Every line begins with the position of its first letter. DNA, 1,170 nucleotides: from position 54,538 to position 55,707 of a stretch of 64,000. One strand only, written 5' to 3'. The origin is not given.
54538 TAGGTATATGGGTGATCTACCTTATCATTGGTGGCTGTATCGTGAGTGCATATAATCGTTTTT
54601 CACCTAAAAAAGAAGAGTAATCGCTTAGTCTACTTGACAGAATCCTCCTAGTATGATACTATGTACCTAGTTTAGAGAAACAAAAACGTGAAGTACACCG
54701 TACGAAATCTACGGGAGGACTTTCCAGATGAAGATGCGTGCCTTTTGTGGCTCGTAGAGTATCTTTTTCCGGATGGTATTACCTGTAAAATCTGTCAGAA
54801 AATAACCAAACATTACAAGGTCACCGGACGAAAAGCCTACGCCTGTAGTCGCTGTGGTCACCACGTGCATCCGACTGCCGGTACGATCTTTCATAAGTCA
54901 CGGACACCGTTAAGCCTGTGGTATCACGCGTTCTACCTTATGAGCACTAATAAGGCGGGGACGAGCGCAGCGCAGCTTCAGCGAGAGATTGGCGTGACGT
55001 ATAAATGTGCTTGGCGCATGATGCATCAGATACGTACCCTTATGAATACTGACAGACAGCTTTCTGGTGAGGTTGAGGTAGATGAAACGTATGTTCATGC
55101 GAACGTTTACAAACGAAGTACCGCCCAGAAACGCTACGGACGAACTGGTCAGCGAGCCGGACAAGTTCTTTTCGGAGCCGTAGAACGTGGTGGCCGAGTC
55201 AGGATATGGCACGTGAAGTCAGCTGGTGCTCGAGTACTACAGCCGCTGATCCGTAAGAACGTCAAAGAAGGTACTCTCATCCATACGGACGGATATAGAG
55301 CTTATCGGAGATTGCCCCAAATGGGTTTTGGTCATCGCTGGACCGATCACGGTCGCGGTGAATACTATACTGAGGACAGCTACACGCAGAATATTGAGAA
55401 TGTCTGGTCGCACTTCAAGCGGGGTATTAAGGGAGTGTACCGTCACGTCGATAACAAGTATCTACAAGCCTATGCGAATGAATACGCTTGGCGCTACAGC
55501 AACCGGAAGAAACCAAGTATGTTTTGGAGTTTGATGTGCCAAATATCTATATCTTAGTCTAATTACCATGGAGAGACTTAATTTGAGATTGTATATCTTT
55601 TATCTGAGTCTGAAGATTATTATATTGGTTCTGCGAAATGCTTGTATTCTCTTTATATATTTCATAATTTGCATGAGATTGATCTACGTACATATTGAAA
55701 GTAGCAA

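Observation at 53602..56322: A precisely bounded 2.7-kb IS1595-family element with 27-bp TIRs, an 8-bp TSD and multi-gene cargo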

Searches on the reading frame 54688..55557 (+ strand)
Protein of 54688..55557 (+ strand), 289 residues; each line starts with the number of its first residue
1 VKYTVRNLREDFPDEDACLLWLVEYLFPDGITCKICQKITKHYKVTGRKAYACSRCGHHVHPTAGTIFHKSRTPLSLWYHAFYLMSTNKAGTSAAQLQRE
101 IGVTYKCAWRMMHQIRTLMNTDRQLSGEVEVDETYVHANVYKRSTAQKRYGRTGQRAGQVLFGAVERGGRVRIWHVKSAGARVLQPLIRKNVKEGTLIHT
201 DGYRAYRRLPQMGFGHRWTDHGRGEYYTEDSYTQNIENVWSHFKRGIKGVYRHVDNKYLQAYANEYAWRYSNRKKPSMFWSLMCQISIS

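Call 8: search_protein_families(library=pfam, proteins=[window:54688-55557:+], max_evalue=0.1)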
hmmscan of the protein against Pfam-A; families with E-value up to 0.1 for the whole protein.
window:54688-55557:+ (289 aa): 5 families
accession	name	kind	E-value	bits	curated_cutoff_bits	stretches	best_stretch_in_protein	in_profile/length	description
PF12762.13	DDE_Tnp_IS1595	-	4.3e-38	131.1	27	1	124-270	1-152/153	ISXO2-like transposase domain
PF12760.12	Zn_ribbon_IS1595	-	1e-09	38.6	25.4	1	13-59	1-46/46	Transposase zinc-ribbon domain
PF25416.1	GRHL1_C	-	0.016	15.5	27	0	233-268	38-73/90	GRHL1-like, C-terminal domain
PF00130.28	C1_1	-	0.056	13.7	26.5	0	32-61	13-39/53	Phorbol esters/diacylglycerol binding domain (C1 domain)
PF14353.12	CpXC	-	0.098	13.1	25.4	0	50-119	37-102/121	CpXC protein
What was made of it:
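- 54688..55557 (+): IS1595-family transposase, 289 aa, GTG start, intact. Pfam DDE_Tnp_IS1595 4e-38 and Zn_ribbon_IS1595 1e-9 (call 8).
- Checked: The transposase lies at 54688-55557, with Pfam DDE_Tnp_IS1595 at 4e-38 and Zn_ribbon_IS1595 at 1e-9 (call 8).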

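Call 11: find_encoding_contigs(protein=window:54688-55557:+, flank=6000, max_places=10)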
Protein window:54688-55557:+ (289 aa): 1 contig read that carries it; 1 place shown.
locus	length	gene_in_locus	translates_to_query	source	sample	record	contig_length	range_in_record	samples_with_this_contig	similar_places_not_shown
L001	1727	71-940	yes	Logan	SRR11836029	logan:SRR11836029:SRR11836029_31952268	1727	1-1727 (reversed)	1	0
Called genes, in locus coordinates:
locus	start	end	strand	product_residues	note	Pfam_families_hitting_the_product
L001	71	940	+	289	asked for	PF12760:Zn_ribbon_IS1595, PF12762:DDE_Tnp_IS1595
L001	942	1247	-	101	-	-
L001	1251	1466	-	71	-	-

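Call 18: find_related_loci(query=window:54688-55557:+, collection=genome_contigs, flank=5000)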
Query window:54688-55557:+ (289 aa) in genome_contigs; peptide patterns used: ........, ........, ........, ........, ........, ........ (x = any residue, [..] = any of these).
33 stretches matched a pattern; 12 encode a relative of the query (tblastn E <= 1e-3); 12 distinct loci.
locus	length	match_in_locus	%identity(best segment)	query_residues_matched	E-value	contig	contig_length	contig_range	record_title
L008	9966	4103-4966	67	1-287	4e-143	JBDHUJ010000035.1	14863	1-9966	MAG: Candidatus Saccharimonadales bacterium isolate AS-MICRO-OLR.32 NODE_16409_length_14863_cov_7.334826, whole genome s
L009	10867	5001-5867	64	1-288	1e-131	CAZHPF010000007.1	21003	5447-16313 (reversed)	MAG TPA_asm: uncultured Candidatus Saccharibacteria bacterium isolate SRP136066_co1_420 genome assembly, contig: NODE_23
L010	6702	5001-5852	49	2-286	1e-84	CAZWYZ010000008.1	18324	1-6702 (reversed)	MAG TPA_asm: uncultured Pseudomonadales bacterium isolate SRP286056_co1_495 genome assembly, contig: NODE_3645_length_18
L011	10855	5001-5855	44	2-287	9e-77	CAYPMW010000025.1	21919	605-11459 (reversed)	MAG TPA_asm: uncultured Gammaproteobacteria bacterium isolate binchicken_co227_1238 genome assembly, contig: NODE_4261_l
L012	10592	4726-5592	42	2-287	7e-73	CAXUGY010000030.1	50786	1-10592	MAG TPA_asm: uncultured Chthoniobacterales bacterium isolate public_SRR11456913_metawrap_bin.21 genome assembly, contig:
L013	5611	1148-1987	42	2-287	5e-71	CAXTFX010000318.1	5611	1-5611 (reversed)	MAG TPA_asm: uncultured Chthoniobacterales bacterium isolate private_GTX0163_metawrap_bin.11 genome assembly, contig: pr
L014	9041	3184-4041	42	1-286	4e-70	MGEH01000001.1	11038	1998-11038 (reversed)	MAG: Candidatus Uhrbacteria bacterium RIFCSPHIGHO2_12_FULL_60_25 rifcsphigho2_12_scaffold_10339, whole genome shotgun se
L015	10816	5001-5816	43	2-285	8e-69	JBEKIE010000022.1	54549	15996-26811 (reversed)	MAG: Terracidiphilus sp. isolate SPRUCE 293 SPRUCE_293_22, whole genome shotgun sequence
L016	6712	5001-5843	42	2-285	2e-68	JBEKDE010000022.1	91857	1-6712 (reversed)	MAG: Terracidiphilus sp. isolate SPRUCE 176 SPRUCE_176_22, whole genome shotgun sequence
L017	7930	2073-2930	38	1-288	6e-63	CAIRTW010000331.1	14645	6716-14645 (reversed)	MAG: uncultured Bacteroidetes bacterium isolate Umea_bin-01667 genome assembly, contig: bin-01667:331/376, whole genome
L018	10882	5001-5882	32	12-283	3e-40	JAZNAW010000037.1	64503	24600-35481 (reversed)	MAG: Candidatus Cryptobacteroides sp. isolate T1900044744_TS20190210.MAGScoT_cleanbin_000069 SGB_2101_k141_878344, whole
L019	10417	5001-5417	47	12-149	8e-37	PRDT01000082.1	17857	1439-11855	MAG: Candidatus Levyibacteriota bacterium isolate Amazon FNV 2010 10 14 contig_65_280084708length17857multi3in0, whole g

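Call 21: find_related_loci(query=window:54688-55557:+, collection=metagenome_contigs, flank=5000)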
Query window:54688-55557:+ (289 aa) in metagenome_contigs; peptide patterns used: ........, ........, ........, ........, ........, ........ (x = any residue, [..] = any of these).
79 stretches matched a pattern; 35 encode a relative of the query (tblastn E <= 1e-3); 35 distinct loci.
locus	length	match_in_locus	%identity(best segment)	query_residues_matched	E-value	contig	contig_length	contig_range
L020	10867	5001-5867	67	1-288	3e-141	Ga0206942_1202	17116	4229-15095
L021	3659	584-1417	67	2-280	2e-137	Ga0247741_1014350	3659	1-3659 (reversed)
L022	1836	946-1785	45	2-286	3e-84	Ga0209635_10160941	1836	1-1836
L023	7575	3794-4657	44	2-286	5e-76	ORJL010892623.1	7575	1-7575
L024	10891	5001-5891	44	2-286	2e-72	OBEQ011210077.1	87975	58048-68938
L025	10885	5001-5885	43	2-286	3e-71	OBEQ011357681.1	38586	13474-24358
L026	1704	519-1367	42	2-289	2e-73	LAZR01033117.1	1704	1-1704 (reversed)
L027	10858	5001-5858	42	1-286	7e-70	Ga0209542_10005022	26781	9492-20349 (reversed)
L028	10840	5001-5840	43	2-286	3e-69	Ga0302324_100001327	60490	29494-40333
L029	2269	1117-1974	44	2-288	9e-71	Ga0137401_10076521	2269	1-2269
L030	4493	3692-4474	44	2-274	1e-68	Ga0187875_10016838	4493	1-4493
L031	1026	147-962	43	2-285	5e-74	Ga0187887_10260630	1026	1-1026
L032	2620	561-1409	40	2-287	5e-66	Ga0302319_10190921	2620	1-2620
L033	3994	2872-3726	41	2-273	4e-65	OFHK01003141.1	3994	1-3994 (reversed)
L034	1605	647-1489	40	2-287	4e-68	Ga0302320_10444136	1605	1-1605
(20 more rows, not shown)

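Call 26: find_homologous_proteins(query=window:54688-55557:+, max_evalue=1e-40)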
Query window:54688-55557:+ (289 aa): 5111 proteins with E <= 1e-40 among 5976 candidates; the best 120 are listed.
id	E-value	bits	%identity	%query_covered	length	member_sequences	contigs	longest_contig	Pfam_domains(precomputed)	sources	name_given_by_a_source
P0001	3.0e-149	514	73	99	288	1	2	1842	PF12760.13,PF12762.14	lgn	-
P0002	2.4e-148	511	72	100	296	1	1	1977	PF12760.13,PF12762.14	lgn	-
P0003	1.3e-147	509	69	100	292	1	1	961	PF12760.13,PF12762.14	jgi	jgi:transposase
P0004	3.3e-147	508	71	99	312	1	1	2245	PF12760.13,PF12762.14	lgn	-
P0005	3.4e-146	504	70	99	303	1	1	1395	PF22910.2,PF12760.13,PF12762.14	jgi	jgi:transposase-like protein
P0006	7.4e-146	503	72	99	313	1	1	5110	PF12760.13,PF12762.14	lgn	-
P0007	2.9e-145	501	70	99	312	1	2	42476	PF12760.13,PF12762.14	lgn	-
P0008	5.3e-145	500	70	99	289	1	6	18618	PF12760.13,PF12762.14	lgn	-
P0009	6.0e-145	500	73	99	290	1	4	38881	PF12760.13,PF12762.14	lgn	-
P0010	1.3e-144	499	69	99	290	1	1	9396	PF12760.13,PF12762.14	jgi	jgi:transposase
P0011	1.4e-144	499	70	99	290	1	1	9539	PF12760.13,PF12762.14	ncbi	-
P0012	1.7e-143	495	70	100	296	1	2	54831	PF12760.13,PF12762.14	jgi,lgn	jgi:transposase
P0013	1.9e-143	495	69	99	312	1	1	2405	PF12760.13,PF12762.14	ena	-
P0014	1.8e-142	492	69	99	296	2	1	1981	PF12760.13,PF12762.14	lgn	-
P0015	2.0e-142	492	68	100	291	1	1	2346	PF12760.13,PF12762.14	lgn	-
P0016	4.2e-142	491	72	99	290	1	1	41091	PF12760.13,PF12762.14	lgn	-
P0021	1.6e-140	486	72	96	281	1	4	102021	PF12760.13,PF12762.14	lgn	-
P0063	2.7e-134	465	66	99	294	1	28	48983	PF12760.13,PF12762.14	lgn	-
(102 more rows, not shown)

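Call 27: find_encoding_contigs(protein=P0009, flank=5000, max_places=6)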
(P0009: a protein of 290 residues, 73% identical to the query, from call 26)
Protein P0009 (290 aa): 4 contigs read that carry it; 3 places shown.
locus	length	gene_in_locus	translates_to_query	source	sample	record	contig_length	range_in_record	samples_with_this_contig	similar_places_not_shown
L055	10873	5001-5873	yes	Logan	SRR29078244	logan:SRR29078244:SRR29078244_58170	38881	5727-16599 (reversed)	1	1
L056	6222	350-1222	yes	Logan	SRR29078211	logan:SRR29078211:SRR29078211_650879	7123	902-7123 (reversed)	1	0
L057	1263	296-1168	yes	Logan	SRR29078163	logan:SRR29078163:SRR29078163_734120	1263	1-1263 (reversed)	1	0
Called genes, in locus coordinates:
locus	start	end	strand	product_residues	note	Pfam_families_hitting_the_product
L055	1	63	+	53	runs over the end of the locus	-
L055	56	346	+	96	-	-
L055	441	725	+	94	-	-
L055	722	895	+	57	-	-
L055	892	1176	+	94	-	-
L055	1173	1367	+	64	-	-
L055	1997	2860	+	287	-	-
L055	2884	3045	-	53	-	-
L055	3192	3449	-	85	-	-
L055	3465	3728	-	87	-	-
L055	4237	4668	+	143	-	-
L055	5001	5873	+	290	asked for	PF12760:Zn_ribbon_IS1595, PF12762:DDE_Tnp_IS1595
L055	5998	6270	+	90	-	-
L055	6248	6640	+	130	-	-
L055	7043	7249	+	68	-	-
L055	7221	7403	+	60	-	-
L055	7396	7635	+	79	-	-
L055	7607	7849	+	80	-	-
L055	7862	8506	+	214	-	-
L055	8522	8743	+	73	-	-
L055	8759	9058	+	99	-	-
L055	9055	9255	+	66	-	-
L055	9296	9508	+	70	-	-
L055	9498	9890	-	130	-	-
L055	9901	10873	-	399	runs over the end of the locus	-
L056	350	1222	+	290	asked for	PF12760:Zn_ribbon_IS1595, PF12762:DDE_Tnp_IS1595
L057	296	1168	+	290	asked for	PF12760:Zn_ribbon_IS1595, PF12762:DDE_Tnp_IS1595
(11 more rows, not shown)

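Call 28: find_encoding_contigs(protein=P0021, flank=5000, max_places=6)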
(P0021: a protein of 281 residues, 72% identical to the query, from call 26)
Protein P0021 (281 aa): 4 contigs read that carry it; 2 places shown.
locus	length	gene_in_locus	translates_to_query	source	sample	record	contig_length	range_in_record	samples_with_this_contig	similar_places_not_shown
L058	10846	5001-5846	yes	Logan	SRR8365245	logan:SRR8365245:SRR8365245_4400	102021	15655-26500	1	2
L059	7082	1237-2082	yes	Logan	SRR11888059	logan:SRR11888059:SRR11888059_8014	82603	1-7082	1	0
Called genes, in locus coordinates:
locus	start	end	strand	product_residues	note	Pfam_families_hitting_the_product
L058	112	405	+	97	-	PF00166:Cpn10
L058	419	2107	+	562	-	PF00118:Cpn60_TCP1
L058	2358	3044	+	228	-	-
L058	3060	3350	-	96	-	-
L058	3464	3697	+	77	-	-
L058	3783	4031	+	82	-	-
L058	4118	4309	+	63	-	PF18929:DUF5678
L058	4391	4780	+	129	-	-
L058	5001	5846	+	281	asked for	PF12760:Zn_ribbon_IS1595, PF12762:DDE_Tnp_IS1595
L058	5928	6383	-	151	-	-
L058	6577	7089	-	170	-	-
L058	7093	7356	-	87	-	-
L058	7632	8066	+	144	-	-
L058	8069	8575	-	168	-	-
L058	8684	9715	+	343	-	PF01380:SIS (weak), PF10432:bact-PGI_C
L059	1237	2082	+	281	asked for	PF12760:Zn_ribbon_IS1595, PF12762:DDE_Tnp_IS1595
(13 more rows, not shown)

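Call 29: find_encoding_contigs(protein=P0063, flank=5000, max_places=10)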
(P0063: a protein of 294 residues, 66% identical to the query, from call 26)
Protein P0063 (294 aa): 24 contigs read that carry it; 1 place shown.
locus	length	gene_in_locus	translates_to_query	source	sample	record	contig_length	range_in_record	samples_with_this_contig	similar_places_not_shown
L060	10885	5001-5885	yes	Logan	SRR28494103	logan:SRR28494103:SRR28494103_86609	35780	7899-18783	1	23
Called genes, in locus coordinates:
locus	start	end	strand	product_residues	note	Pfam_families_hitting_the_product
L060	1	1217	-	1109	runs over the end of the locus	-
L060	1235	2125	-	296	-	-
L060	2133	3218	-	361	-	-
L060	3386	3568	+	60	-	-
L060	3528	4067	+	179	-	-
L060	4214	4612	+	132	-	-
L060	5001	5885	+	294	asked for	PF12760:Zn_ribbon_IS1595, PF12762:DDE_Tnp_IS1595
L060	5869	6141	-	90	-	-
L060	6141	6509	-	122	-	-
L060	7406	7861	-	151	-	-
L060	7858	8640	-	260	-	-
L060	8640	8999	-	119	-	-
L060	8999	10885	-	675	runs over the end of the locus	-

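Call 65: find_encoding_contigs(protein=P0016, flank=5000, max_places=4)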
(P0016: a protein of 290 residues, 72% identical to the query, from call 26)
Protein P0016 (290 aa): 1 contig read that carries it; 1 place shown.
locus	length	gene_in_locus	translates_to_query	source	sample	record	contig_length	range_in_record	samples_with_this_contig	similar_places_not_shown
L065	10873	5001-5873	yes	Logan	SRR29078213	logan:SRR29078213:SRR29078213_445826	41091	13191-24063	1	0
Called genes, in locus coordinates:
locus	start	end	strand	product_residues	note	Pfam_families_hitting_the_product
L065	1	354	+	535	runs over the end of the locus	PF00118:Cpn60_TCP1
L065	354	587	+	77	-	-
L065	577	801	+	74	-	-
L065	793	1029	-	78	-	-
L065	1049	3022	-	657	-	-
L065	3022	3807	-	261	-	-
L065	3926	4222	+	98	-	-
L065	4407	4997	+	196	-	-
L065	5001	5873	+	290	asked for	PF12760:Zn_ribbon_IS1595, PF12762:DDE_Tnp_IS1595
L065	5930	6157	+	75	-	-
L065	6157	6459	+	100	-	-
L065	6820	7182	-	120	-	-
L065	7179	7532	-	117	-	-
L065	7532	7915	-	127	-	-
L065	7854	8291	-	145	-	-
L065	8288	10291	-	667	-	-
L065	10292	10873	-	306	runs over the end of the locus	PF24175:SU10_adaptor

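Call 66: find_encoding_contigs(protein=P0008, flank=5000, max_places=8)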
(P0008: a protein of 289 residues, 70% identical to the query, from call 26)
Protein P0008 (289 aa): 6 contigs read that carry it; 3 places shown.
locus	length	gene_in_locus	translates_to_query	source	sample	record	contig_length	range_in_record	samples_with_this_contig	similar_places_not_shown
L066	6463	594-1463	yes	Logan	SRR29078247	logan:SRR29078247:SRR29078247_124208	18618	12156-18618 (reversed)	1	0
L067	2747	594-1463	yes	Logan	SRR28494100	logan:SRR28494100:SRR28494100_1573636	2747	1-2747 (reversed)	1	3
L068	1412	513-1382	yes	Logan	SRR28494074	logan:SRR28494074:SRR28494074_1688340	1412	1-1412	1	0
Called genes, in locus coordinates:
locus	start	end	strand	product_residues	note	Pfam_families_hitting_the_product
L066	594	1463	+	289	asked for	PF12760:Zn_ribbon_IS1595, PF12762:DDE_Tnp_IS1595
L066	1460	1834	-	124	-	-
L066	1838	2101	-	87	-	-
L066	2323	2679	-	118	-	-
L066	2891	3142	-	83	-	-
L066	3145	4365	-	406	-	-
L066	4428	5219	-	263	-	-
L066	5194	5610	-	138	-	-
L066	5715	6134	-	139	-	-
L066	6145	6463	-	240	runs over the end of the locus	-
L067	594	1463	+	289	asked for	PF12760:Zn_ribbon_IS1595, PF12762:DDE_Tnp_IS1595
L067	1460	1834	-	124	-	-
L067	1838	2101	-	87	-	-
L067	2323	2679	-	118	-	-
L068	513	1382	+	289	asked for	PF12760:Zn_ribbon_IS1595, PF12762:DDE_Tnp_IS1595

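Call 67: find_encoding_contigs(protein=P0006, flank=5000, max_places=4)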
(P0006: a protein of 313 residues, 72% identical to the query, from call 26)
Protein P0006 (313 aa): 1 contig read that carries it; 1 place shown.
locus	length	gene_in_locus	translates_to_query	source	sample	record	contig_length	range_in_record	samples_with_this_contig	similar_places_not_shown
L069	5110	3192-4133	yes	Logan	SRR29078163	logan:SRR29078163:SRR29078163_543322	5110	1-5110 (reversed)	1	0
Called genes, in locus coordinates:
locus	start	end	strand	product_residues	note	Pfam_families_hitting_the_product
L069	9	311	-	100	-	-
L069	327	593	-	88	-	-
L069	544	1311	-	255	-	-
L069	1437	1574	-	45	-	-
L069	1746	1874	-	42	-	-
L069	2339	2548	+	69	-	-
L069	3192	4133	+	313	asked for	PF12760:Zn_ribbon_IS1595 (weak), PF12762:DDE_Tnp_IS1595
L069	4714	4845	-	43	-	-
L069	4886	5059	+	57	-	-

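Call 73: search_protein_families(library=phrogs, proteins=[L020:6738-7193:+], max_evalue=0.01)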
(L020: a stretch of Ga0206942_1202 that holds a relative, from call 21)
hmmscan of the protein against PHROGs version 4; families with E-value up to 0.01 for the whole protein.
L020:6738-7193:+ (151 aa): 0 families

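Call 74: search_protein_families(library=padloc, proteins=[L020:6738-7193:+], max_evalue=0.01)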
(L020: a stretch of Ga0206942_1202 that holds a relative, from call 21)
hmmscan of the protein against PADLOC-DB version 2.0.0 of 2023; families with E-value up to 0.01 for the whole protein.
L020:6738-7193:+ (151 aa): 0 families

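Call 105: search_protein_families(library=phrogs, proteins=[L065:1049-3022:-, L065:8288-10291:-, L065:3022-3807:-, L060:2133-3218:-, L060:1235-2125:-, L055:1997-2860:+, L055:7862-8506:+, L066:3145-4365:-], max_evalue=0.00001)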
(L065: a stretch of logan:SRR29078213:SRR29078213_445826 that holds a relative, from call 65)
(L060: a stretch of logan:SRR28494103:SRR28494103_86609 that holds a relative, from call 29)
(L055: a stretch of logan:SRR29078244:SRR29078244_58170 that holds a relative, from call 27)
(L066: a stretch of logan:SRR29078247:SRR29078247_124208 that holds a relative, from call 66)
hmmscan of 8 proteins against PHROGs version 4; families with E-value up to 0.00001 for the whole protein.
L065:1049-3022:- (657 aa): 0 families

L065:8288-10291:- (667 aa): 0 families

L065:3022-3807:- (261 aa): 0 families

L060:2133-3218:- (361 aa): 0 families

L060:1235-2125:- (296 aa): 0 families

L055:1997-2860:+ (287 aa): 0 families

L055:7862-8506:+ (214 aa): 1 family
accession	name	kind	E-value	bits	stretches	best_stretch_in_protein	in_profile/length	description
phrog_862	-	unknown function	1.1e-19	72.3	1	6-167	24-213/276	-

L066:3145-4365:- (406 aa): 0 families

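Call 107: search_protein_families(library=pfam, proteins=[L009:2758-3273:+, L009:3280-3702:+, L009:3860-4483:+, L009:5907-6335:-, L009:6316-6873:-, L020:6738-7193:+, L014:4738-5091:-, L014:4157-4378:+], max_evalue=0.001)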
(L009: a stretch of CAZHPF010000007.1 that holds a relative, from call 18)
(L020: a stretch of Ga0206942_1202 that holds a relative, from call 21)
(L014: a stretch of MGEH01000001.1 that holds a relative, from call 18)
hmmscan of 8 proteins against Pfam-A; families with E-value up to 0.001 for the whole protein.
L009:2758-3273:+ (171 aa): 1 family
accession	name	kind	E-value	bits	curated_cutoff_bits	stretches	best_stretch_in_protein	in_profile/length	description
PF13274.11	SocA_Panacea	-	6e-14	53.4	25.7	1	48-143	1-112/113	Antitoxin SocA-like, Panacea domain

L009:3280-3702:+ (140 aa): 0 families

L009:3860-4483:+ (207 aa): 0 families

L009:5907-6335:- (142 aa): 0 families

L009:6316-6873:- (185 aa): 2 families
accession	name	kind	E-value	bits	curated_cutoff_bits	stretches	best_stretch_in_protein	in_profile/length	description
PF06114.19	Peptidase_M78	-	1.1e-22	80.5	22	1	53-175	6-122/123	IrrE N-terminal-like domain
PF20573.4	DUF6782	-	0.00016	21.5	27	1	62-99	63-100/241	Putative metallopeptidase family (DUF6782)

L020:6738-7193:+ (151 aa): 0 families

L014:4738-5091:- (117 aa): 0 families

L014:4157-4378:+ (73 aa): 0 families

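Call 109: find_related_loci(query=window:54688-55557:+, collection=viral_contigs, flank=5000)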
Query window:54688-55557:+ (289 aa) in viral_contigs; peptide patterns used: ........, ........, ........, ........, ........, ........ (x = any residue, [..] = any of these).
2 stretches matched a pattern, but none encodes a relative of the query by tblastn (E <= 1e-3).
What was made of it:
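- Tried and rejected: A single-protein scan of viral contigs found no relative (call 109).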
